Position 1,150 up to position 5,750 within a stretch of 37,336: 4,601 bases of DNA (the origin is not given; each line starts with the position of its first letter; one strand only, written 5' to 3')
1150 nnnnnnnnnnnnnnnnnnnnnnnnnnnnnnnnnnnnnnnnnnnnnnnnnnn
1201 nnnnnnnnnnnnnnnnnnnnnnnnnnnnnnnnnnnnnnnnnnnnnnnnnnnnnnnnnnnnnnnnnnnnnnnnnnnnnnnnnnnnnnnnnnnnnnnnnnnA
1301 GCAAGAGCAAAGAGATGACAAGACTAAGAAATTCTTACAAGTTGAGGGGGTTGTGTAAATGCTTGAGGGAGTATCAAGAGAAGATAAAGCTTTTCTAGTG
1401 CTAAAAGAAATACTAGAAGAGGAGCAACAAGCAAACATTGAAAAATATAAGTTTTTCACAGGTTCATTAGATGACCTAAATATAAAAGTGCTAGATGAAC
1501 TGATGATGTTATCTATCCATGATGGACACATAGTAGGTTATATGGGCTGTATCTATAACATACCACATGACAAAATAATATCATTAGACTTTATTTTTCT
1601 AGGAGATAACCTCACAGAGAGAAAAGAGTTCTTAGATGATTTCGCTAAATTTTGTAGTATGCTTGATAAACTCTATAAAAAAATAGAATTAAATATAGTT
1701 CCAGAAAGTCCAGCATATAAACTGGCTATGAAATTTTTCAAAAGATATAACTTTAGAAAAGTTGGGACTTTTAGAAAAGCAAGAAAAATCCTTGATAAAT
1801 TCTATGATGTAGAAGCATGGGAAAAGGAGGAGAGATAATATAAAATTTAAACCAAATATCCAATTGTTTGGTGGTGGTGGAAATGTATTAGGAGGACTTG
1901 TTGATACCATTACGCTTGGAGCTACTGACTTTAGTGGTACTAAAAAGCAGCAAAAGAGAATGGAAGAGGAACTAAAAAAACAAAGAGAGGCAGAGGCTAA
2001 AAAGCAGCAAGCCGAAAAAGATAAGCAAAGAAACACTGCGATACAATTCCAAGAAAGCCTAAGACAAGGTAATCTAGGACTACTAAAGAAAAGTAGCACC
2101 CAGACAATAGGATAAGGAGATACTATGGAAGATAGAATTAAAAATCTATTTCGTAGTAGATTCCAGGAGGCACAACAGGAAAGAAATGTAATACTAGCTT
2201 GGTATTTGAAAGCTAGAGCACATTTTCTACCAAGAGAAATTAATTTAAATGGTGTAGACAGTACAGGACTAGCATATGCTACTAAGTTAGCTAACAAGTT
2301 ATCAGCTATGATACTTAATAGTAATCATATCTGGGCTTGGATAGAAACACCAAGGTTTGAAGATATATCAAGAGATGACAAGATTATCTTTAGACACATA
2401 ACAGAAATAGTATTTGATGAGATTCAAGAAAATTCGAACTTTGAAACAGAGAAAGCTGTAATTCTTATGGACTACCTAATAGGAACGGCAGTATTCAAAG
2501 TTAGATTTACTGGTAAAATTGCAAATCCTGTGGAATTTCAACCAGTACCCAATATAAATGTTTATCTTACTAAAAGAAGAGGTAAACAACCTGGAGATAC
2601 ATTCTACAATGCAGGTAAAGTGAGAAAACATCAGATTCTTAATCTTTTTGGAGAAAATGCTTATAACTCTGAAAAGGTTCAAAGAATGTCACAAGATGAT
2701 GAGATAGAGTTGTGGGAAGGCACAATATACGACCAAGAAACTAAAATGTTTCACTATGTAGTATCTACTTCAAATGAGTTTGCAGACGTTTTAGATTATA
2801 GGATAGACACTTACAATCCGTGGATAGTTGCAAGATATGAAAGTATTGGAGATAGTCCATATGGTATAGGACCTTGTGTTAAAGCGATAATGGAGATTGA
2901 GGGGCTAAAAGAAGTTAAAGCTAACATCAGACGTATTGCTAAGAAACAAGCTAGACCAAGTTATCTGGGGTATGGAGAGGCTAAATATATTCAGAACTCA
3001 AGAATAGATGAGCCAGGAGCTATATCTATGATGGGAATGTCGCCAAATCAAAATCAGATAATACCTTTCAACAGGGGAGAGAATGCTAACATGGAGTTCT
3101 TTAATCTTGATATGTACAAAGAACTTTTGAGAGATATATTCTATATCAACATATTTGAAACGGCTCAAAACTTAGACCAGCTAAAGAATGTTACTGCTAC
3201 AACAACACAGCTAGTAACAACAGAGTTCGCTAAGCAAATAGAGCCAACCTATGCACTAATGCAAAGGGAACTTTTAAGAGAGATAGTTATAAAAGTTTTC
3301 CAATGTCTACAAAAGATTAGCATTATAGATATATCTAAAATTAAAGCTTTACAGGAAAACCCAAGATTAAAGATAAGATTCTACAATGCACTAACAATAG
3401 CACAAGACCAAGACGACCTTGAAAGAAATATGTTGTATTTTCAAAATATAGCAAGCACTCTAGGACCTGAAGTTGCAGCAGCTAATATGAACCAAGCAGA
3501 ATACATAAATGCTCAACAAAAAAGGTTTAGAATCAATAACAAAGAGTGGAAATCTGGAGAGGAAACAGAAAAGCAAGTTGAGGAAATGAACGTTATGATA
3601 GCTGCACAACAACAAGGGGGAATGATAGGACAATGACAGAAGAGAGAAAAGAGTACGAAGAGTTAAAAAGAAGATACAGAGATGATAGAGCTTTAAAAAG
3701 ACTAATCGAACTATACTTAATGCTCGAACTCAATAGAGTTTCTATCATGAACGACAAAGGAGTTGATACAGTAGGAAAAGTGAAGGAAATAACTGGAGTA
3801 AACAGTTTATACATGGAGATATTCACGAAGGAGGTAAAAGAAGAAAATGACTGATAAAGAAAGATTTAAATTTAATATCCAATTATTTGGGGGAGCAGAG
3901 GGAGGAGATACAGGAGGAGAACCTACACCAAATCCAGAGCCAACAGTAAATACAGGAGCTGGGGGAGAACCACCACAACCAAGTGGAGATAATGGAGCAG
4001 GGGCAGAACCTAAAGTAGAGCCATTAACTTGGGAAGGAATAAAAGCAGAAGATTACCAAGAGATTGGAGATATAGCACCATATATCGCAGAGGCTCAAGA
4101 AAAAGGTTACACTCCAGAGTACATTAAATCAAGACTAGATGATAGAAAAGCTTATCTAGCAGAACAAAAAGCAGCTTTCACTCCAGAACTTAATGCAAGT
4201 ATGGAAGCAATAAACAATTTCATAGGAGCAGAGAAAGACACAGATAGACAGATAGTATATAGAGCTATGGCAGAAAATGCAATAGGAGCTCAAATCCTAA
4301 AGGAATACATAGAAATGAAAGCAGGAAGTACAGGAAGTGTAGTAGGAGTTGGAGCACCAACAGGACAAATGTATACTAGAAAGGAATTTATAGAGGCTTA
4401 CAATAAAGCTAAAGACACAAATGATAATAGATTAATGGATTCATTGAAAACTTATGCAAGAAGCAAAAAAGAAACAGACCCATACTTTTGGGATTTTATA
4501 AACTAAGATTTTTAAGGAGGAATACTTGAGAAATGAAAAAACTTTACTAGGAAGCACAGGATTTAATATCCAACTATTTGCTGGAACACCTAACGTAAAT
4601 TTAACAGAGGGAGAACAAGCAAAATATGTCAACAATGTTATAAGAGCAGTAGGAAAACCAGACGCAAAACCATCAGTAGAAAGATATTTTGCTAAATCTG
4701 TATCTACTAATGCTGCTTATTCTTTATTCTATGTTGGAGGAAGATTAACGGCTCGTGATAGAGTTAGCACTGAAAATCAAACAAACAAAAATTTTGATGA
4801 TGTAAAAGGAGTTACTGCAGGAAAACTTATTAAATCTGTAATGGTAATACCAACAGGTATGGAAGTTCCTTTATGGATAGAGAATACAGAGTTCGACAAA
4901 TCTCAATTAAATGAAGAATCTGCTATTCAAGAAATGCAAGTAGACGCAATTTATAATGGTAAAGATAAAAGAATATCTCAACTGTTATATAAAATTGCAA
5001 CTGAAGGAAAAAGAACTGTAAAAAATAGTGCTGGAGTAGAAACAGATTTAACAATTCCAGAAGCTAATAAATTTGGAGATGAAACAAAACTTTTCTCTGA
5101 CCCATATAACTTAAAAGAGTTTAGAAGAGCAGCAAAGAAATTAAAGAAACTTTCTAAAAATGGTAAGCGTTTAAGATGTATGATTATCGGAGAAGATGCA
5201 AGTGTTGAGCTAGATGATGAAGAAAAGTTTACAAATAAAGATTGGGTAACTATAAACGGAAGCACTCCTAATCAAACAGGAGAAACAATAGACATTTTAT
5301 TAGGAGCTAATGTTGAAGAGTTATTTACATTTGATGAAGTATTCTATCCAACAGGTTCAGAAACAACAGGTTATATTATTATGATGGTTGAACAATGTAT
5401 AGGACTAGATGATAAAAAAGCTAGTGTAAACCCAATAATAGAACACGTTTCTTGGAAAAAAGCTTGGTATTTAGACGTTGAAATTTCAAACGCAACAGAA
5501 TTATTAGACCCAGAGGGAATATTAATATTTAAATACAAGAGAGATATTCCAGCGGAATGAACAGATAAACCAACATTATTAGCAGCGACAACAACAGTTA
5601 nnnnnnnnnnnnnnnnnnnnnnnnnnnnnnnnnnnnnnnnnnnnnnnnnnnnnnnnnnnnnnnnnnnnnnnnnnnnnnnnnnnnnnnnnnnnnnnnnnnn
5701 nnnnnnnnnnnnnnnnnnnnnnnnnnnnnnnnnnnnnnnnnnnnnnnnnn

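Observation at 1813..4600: Three capsid-module proteins share a ribosomal-L27-type N-terminal cleavage motif; one lacks any canonical start codon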

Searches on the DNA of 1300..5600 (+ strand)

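Call 7: search_dna_similar(query=window:1300-5600:+, collection=phages, mode=distant, max_rows=20)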
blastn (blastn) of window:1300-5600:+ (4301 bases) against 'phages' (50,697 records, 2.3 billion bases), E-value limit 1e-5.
No match.
